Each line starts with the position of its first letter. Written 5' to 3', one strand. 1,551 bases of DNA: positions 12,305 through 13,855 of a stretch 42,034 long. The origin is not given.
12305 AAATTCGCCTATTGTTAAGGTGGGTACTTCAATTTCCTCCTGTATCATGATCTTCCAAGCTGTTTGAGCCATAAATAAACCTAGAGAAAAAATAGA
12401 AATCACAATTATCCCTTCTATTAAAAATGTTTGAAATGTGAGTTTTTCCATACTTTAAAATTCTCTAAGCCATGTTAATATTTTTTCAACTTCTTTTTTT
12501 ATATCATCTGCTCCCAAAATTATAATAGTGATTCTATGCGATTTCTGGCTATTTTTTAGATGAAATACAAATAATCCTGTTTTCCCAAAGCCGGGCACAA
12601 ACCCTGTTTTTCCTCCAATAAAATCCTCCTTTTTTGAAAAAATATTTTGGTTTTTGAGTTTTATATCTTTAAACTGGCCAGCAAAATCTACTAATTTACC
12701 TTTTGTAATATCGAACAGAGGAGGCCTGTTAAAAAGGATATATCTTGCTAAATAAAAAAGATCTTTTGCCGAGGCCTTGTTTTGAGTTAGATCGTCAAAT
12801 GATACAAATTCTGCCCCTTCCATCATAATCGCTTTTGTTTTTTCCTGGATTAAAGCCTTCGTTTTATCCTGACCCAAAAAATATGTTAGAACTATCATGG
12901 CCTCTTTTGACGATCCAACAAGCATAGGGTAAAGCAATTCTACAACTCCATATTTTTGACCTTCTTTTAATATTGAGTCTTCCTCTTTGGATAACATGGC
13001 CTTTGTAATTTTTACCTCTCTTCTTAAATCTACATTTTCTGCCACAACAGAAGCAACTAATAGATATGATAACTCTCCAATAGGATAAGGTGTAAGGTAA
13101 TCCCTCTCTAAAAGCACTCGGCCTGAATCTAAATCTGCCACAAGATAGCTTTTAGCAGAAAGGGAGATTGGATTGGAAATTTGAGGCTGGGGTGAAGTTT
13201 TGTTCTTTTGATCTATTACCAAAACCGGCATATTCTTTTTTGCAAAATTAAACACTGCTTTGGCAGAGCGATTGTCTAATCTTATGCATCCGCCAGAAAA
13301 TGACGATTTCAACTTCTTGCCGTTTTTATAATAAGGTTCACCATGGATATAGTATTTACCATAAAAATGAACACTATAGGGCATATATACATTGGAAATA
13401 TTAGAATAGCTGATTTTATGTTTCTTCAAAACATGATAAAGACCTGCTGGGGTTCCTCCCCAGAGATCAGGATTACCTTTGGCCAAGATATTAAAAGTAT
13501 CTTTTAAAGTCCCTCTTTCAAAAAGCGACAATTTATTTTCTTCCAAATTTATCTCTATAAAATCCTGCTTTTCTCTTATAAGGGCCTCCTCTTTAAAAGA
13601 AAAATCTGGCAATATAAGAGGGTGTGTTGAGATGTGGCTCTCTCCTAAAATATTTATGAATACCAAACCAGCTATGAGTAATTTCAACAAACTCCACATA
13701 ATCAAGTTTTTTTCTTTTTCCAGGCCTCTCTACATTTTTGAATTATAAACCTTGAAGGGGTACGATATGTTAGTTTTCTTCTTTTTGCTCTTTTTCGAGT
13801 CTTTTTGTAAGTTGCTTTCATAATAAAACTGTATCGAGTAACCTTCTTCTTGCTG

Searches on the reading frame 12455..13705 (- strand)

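Call 29: search_protein_families(library=pfam, proteins=[window:12455-13705:-], max_evalue=0.001)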
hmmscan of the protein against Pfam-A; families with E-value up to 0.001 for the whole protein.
window:12455-13705:- (416 aa): 2 families
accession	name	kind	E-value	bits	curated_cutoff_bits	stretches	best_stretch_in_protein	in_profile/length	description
PF00768.25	Peptidase_S11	-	5e-17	62.6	27.6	1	178-399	7-237/239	D-alanyl-D-alanine carboxypeptidase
PF03734.19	YkuD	-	7e-13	49.8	23.4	1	48-163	2-146/146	L,D-transpeptidase catalytic domain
